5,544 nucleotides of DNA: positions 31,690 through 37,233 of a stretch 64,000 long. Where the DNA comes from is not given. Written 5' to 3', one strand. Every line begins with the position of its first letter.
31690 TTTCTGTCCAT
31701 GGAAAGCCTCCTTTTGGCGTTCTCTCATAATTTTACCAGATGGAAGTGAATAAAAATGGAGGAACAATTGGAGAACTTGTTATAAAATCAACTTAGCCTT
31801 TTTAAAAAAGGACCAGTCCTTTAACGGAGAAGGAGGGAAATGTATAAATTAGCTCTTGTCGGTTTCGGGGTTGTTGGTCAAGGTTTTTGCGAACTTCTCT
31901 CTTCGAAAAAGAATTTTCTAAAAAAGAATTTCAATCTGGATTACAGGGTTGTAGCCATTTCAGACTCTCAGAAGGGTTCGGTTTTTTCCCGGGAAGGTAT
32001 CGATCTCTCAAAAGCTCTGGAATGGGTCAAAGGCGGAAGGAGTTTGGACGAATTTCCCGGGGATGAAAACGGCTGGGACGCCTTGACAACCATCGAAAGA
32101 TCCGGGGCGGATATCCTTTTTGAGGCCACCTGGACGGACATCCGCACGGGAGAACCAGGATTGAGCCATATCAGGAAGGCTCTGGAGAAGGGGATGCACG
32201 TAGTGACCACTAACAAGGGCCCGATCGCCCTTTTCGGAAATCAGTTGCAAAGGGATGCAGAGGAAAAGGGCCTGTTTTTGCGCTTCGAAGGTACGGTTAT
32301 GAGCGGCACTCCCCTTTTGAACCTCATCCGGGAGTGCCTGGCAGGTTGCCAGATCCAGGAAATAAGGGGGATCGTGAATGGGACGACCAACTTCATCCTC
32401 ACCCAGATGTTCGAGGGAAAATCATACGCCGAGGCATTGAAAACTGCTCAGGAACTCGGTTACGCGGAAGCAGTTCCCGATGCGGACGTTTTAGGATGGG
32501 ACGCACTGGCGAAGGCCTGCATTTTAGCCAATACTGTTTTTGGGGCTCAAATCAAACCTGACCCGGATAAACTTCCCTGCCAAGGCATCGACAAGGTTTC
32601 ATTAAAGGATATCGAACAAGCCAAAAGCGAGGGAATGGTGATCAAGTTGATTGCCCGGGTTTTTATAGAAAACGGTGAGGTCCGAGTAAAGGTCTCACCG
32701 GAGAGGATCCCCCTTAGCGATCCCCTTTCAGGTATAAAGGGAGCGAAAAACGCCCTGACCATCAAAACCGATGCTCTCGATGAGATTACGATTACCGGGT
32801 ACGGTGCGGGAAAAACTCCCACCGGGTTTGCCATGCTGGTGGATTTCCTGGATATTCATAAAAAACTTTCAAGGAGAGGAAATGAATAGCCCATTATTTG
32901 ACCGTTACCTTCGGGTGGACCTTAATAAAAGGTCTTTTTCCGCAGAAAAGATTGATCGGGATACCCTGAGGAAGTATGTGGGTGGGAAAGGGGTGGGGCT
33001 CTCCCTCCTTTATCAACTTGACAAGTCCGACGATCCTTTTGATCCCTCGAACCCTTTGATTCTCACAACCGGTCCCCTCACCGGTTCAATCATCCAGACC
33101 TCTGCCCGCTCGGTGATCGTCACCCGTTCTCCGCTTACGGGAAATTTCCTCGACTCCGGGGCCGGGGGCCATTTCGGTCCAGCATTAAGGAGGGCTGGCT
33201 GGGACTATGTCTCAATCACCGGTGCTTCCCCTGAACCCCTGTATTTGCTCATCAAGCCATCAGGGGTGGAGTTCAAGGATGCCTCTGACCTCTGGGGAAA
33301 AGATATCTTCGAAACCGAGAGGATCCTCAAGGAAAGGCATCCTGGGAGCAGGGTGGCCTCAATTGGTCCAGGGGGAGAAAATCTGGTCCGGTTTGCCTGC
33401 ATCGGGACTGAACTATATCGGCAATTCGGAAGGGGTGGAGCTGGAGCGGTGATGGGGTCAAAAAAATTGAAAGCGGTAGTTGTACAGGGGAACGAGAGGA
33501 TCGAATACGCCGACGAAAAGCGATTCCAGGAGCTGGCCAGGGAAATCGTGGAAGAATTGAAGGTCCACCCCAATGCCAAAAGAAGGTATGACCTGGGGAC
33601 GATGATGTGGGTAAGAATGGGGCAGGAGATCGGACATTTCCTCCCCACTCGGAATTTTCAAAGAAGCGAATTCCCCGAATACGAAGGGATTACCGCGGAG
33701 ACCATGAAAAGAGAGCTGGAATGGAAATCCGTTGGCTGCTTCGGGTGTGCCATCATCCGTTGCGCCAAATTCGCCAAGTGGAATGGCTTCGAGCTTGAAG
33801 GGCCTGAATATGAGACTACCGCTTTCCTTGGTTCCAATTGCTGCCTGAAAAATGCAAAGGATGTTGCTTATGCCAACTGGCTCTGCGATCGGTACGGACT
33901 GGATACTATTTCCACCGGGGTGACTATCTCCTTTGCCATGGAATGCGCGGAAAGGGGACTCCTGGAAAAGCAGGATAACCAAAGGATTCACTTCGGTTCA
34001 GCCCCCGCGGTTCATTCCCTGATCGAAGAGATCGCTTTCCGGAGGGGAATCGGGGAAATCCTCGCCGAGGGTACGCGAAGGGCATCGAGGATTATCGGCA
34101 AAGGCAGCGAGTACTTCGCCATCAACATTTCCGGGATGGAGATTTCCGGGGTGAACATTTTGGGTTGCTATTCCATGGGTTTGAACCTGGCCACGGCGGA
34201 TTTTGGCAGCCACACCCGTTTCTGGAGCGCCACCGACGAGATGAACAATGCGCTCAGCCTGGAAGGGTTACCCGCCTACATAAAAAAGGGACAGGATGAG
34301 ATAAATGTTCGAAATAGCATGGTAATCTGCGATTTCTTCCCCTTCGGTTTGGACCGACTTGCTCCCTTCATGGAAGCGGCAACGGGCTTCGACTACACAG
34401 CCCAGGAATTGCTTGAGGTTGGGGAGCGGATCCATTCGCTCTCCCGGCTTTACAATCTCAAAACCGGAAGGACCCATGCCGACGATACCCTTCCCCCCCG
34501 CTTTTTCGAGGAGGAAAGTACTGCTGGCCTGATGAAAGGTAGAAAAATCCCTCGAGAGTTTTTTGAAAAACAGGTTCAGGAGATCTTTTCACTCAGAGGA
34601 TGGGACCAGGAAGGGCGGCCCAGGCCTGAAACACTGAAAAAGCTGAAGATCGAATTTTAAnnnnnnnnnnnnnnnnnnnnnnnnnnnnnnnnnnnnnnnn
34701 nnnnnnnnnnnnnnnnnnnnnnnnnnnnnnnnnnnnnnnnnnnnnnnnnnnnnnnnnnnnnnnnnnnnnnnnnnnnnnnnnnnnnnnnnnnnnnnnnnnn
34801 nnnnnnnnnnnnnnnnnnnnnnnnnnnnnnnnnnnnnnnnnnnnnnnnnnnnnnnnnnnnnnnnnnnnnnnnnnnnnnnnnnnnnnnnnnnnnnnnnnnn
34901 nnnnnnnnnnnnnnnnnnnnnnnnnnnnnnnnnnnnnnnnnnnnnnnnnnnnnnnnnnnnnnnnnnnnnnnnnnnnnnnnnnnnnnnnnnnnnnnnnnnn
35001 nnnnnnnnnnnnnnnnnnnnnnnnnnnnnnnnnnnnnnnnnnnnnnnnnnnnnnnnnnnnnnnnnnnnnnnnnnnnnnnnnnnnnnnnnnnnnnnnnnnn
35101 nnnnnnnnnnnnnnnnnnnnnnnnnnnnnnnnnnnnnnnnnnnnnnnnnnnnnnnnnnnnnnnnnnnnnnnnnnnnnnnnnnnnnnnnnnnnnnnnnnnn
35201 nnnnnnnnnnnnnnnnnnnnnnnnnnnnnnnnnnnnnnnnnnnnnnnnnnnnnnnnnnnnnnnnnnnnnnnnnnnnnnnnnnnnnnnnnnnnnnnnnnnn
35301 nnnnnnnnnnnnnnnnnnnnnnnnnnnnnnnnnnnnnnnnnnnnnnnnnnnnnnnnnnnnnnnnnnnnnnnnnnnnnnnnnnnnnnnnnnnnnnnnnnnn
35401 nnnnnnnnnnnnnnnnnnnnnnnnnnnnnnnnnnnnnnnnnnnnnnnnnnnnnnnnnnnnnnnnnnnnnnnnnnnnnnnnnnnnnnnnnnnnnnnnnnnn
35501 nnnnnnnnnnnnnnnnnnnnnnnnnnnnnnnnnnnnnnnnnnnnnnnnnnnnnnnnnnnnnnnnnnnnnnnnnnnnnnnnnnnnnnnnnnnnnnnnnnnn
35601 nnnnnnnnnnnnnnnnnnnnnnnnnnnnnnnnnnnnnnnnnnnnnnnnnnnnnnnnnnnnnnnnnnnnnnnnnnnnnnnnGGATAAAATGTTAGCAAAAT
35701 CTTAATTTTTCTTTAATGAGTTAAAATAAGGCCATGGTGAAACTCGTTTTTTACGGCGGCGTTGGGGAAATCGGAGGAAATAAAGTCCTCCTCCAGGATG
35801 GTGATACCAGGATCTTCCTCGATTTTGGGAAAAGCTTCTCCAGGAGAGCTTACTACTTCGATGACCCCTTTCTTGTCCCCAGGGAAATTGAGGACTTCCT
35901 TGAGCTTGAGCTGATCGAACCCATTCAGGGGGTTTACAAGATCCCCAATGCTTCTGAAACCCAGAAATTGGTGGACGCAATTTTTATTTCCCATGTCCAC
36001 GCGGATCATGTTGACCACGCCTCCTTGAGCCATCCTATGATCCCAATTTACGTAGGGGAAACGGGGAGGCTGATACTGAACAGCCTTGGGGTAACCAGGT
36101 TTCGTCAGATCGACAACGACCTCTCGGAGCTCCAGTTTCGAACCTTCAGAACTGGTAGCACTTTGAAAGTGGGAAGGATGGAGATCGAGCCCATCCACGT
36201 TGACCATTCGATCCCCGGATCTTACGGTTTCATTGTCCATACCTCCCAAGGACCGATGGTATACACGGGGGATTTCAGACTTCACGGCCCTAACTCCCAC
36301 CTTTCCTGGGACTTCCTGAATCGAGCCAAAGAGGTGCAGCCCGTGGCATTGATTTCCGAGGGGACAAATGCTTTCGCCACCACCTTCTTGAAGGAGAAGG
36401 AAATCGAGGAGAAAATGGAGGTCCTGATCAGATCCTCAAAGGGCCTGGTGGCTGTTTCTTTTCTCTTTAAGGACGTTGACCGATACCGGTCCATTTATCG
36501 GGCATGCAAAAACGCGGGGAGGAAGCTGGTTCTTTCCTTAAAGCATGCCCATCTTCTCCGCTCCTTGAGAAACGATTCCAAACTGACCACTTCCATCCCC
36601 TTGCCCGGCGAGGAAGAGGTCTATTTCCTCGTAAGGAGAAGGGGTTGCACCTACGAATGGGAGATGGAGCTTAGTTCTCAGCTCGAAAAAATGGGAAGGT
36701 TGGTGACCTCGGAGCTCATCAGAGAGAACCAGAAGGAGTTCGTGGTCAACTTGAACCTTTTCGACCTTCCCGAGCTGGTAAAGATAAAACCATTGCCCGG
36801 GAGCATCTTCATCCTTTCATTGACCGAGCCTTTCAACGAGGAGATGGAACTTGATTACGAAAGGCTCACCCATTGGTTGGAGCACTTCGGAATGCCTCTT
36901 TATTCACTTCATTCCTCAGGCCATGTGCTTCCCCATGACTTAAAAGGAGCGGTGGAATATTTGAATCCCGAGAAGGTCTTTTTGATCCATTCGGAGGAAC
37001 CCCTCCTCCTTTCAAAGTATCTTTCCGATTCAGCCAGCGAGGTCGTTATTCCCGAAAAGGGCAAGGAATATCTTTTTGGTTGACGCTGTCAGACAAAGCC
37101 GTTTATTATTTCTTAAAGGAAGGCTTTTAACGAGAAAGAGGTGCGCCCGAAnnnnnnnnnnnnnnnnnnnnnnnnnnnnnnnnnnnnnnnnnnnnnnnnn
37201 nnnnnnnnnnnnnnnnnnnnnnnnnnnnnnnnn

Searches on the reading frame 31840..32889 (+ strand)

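Call 58: search_protein_families(library=pfam, proteins=[window:31840-32889:+], max_evalue=0.00001)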
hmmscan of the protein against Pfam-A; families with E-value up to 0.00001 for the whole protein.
window:31840-32889:+ (349 aa): 1 family
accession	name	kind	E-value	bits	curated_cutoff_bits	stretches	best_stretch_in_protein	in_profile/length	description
PF00742.24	Homoserine_dh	-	1.9e-57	194.3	22.9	1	158-337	1-173/173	Homoserine dehydrogenase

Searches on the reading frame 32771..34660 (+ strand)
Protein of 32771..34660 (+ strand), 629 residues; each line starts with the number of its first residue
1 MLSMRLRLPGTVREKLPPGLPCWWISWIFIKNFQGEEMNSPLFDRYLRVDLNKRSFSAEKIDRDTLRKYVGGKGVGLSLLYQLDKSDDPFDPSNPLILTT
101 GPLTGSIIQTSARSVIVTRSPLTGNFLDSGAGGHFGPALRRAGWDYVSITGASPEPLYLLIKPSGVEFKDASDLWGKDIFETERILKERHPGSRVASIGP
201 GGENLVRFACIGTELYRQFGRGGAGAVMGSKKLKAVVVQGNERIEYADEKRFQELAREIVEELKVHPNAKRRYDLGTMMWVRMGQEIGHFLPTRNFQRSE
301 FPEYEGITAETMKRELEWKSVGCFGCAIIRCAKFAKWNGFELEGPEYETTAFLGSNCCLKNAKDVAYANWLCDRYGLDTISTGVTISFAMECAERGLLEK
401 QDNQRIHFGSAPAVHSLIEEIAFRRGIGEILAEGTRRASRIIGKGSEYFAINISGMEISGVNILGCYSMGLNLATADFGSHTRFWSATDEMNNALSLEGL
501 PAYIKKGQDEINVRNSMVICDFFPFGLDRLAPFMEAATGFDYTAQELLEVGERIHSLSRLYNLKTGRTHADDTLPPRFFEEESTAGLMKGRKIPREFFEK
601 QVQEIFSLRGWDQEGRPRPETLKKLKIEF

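Call 58: search_protein_families(library=pfam, proteins=[window:32771-34660:+], max_evalue=0.00001)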
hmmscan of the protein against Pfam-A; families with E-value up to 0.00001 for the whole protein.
window:32771-34660:+ (629 aa): 2 families
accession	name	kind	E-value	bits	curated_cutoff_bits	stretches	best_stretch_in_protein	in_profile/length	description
PF01314.23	AFOR_C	-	5.2e-105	352.2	27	1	254-627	1-385/385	Aldehyde ferredoxin oxidoreductase, domains 2 & 3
PF02730.20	AFOR_N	-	3.8e-73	245.9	29.8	1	45-240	2-198/199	Aldehyde ferredoxin oxidoreductase, N-terminal domain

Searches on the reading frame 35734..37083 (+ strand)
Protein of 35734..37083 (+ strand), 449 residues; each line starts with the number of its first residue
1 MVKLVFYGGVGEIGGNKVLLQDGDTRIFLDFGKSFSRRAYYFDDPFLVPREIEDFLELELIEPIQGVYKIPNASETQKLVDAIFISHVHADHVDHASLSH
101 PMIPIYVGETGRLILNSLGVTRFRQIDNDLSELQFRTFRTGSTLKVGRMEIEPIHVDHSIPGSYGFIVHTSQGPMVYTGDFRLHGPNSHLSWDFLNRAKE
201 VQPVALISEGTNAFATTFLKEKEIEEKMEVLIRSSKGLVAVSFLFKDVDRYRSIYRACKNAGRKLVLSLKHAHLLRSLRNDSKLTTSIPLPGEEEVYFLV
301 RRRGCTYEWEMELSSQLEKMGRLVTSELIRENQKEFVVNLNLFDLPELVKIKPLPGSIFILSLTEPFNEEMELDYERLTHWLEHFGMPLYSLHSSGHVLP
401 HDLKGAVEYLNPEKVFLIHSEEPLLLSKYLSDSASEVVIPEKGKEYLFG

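Call 58: search_protein_families(library=pfam, proteins=[window:35734-37083:+], max_evalue=0.00001)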
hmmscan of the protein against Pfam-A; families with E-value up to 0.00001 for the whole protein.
window:35734-37083:+ (449 aa): 1 family
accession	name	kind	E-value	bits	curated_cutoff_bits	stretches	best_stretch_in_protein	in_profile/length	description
PF12706.13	Lactamase_B_2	-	1.1e-10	41.9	27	1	75-183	26-145/200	Beta-lactamase superfamily domain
